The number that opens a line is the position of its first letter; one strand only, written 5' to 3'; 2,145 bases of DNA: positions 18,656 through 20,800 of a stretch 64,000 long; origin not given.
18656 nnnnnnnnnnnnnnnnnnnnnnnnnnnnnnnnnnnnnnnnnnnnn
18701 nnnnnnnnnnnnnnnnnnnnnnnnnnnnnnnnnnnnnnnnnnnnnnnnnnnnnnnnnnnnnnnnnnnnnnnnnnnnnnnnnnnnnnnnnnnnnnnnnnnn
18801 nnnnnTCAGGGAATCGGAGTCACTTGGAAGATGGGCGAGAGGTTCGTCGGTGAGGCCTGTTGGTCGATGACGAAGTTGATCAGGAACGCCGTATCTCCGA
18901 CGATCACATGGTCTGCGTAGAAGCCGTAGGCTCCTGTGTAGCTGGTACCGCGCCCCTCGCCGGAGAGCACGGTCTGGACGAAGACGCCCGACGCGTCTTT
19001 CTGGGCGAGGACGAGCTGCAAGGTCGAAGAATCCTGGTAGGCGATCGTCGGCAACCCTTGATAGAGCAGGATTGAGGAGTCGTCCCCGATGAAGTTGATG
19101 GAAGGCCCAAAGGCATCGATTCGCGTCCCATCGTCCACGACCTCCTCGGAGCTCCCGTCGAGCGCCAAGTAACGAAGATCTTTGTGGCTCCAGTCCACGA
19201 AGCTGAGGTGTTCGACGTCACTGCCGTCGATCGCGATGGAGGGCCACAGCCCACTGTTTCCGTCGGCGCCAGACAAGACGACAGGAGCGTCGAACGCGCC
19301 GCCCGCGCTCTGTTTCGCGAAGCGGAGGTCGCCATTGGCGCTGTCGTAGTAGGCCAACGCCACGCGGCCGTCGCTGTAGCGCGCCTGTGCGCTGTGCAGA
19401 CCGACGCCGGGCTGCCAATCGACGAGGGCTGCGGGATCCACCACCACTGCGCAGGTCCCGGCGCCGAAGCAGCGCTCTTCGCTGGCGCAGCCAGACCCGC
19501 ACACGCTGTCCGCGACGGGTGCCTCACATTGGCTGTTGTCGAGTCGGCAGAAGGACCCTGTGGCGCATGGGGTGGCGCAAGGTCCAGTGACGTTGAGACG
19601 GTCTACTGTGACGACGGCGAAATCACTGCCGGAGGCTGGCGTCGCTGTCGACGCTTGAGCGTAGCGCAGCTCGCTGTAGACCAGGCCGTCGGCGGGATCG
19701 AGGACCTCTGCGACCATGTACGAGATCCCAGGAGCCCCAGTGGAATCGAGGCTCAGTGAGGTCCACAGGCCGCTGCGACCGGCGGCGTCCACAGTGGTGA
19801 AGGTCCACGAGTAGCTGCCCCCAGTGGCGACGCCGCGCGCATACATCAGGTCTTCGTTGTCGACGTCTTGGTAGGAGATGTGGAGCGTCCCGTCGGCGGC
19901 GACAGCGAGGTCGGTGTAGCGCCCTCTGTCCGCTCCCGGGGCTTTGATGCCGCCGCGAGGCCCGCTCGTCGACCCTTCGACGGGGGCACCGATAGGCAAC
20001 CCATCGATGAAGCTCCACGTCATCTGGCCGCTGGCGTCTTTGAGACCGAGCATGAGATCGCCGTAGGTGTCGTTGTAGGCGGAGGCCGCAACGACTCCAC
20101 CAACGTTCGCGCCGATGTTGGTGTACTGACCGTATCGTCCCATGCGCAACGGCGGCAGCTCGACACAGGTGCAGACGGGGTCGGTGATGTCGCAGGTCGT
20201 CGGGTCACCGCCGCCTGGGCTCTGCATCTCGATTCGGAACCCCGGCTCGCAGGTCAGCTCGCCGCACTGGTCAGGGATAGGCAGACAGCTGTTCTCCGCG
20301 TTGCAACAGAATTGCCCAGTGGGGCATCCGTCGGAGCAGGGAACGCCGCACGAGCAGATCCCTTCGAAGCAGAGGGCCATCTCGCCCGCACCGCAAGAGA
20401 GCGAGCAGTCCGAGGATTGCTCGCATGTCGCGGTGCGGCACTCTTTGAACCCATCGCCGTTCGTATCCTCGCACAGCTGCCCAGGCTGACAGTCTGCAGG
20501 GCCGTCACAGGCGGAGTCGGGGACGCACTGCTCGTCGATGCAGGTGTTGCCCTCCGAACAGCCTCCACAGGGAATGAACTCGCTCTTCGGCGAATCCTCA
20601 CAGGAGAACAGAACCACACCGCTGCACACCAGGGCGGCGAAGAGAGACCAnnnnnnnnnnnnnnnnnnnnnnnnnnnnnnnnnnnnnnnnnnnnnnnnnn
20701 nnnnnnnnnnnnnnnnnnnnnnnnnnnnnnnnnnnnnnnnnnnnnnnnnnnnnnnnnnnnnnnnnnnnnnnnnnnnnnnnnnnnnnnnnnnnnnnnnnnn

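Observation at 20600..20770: Internal MYXO-CTERM-like sorting tail, then a new lipoprotein signal, inside one 1443-codon ORF one base from a stop codon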

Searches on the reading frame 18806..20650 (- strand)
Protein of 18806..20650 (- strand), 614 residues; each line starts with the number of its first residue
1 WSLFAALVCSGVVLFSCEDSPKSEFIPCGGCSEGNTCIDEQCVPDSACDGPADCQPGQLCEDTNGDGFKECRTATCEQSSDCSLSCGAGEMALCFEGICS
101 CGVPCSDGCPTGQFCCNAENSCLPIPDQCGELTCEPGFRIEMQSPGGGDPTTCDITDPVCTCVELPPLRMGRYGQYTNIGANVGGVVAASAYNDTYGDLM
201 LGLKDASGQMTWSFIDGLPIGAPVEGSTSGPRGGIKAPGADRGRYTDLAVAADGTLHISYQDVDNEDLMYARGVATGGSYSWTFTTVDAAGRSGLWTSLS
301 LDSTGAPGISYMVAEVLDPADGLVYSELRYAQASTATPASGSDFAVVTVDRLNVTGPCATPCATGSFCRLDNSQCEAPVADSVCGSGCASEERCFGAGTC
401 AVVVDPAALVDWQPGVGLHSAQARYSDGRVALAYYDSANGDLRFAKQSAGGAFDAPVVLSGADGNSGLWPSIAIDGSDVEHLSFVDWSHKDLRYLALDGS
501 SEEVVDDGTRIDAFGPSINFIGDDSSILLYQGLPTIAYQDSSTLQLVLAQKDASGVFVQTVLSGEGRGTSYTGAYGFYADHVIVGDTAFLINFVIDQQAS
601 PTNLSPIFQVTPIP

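Call 3: search_protein_families(library=ncbifam, proteins=[window:18806-20650:-], max_evalue=1)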
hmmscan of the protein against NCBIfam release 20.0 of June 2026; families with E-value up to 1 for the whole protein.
window:18806-20650:- (614 aa): 0 families

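Call 4: search_protein_families(library=pfam, proteins=[window:18806-20650:-], max_evalue=1)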
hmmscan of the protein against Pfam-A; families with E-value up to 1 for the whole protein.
window:18806-20650:- (614 aa): 1 family
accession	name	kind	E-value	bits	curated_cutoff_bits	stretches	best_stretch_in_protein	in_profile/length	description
PF15892.11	BNR_4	-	0.22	11.3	27.3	1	191-283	5-77/272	BNR repeat-containing family member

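Call 51: predict_structure(alignment_id=A3)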
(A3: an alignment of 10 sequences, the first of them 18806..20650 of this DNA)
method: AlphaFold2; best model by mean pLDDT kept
length: 614 residues; sequences in the alignment: 10
mean_pLDDT: 78.2   pTM: 0.69
mean pLDDT of the five models: 78.2, 77.6, 77.2, 77.1, 73.0
residues with pLDDT >= 90: 225; 70-90: 218; 50-70: 109; < 50: 62
segments of 3 or more residues with pLDDT < 50: 1-27, 408-416, 511-518, 565-574, 598-602
pLDDT, mean of each block of 10 residues (from residue 1): 29 28 43 63 64 69 67 57 67 64 70 79 76 90 80 82 90 83 92 91 86 91 91 91 94 96 95 90 95 91 96 82 82 96 96 63 76 83 85 87 63 52 94 86 93 92 74 95 87 92 81 45 81 90 81 89 57 58 89 59 63 66
secondary structure, 60 per line:
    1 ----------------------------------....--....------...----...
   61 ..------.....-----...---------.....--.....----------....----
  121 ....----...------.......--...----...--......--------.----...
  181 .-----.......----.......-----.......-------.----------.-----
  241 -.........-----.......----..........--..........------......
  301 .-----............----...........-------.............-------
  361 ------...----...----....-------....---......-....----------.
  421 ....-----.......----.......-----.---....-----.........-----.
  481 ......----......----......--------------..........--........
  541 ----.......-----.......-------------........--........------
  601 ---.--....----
elements in order: E35-38 E41-44 E58-62 E69-73 E91-95 E98-102 E113-116 E121-124 E138-144 E147-149 E154-156 E159-164 E178-181 E187-193 E198-204 E210-216 E242-250 E256-262 E267-276 E279-288 E295-301 E307-318 E323-333 E344-353 E367-369 E374-376 H381-384 E392-395 E399-404 H406-409 E420-424 E430-436 E441-447 E457-460 E466-474 E480-486 E491-496 E501-506 E521-530 E533-540 E545-551 E557-563 E577-584 E587-594 E607-610

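Call 54: fold_search(model_id=the predicted structure, library=pdb)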
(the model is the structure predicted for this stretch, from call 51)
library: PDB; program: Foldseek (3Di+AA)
matches with E <= 10: 1099; with E <= 0.001: 318
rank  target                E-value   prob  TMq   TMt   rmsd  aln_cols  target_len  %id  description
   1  5c9l                  9.1e-13  1.00  0.39  0.64   8.1       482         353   10  Crystal structure of native PLL lectin from Photorhabdus luminescens at 1.65 A resolution (released 2016-10-19)
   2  5mxf                  5.7e-12  1.00  0.31  0.50  13.5       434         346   11  Photorhabdus asymbiotica lectin (PHL) in complex with alpha-methyl fucoside (released 2017-08-09)
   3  6flu_A                7.8e-12  1.00  0.30  0.47  13.3       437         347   11  Photorhabdus asymbiotica lectin (PHL) in complex with synthetic C-fucoside (released 2019-02-06)
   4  6fhx_A                1.2e-11  1.00  0.30  0.48  13.4       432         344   11  Photorhabdus asymbiotica lectin (PHL) in complex with synthetic C-fucoside (released 2019-01-30)
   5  5mxg_A                1.5e-11  1.00  0.32  0.51  13.4       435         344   11  Photorhabdus asymbiotica lectin (PHL) in complex with blood group H trisaccharide (released 2017-08-09)
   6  5mxh                  1.8e-11  1.00  0.37  0.62  14.5       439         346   11  Photorhabdus asymbiotica lectin (PHL) in complex with D-galactose (released 2017-08-09)
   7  6fhy_A                1.8e-11  1.00  0.38  0.64   9.5       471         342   10  Photorhabdus asymbiotica lectin (PHL) in complex with synthetic C-fucoside (released 2019-01-30)
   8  5mxe                  4.2e-11  1.00  0.31  0.50  13.4       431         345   11  Photorhabdus asymbiotica lectin (PHL) in free form (released 2017-08-09)
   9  8q83_B                9.9e-11  1.00  0.38  0.64  10.2       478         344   10  Photorhabdus laumondii lectin PLL5 in complex with alpha-methyl-fucoside (released 2025-03-05)
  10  6rgg_B                2.4e-10  1.00  0.35  0.60  14.6       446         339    9  Photorhabdus laumondii lectin PLL2 in complex with O-methylated PGL-1-derived disaccharide (released 2020-07-01)
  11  8q83_A                3.2e-10  1.00  0.38  0.63  10.2       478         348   11  Photorhabdus laumondii lectin PLL5 in complex with alpha-methyl-fucoside (released 2025-03-05)
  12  8q83_D                3.7e-10  1.00  0.38  0.64   8.5       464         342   10  Photorhabdus laumondii lectin PLL5 in complex with alpha-methyl-fucoside (released 2025-03-05)
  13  6gxs_D                5.3e-10  1.00  0.37  0.58   9.5       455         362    9  Crystal structure of CV39L lectin from Chromobacterium violaceum at 1.8 A resolution (released 2019-12-04)
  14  6gxs_A                1.8e-09  1.00  0.39  0.62   8.6       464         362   10  Crystal structure of CV39L lectin from Chromobacterium violaceum at 1.8 A resolution (released 2019-12-04)
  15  6gxs_B                2.5e-09  1.00  0.39  0.62   8.4       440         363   10  Crystal structure of CV39L lectin from Chromobacterium violaceum at 1.8 A resolution (released 2019-12-04)
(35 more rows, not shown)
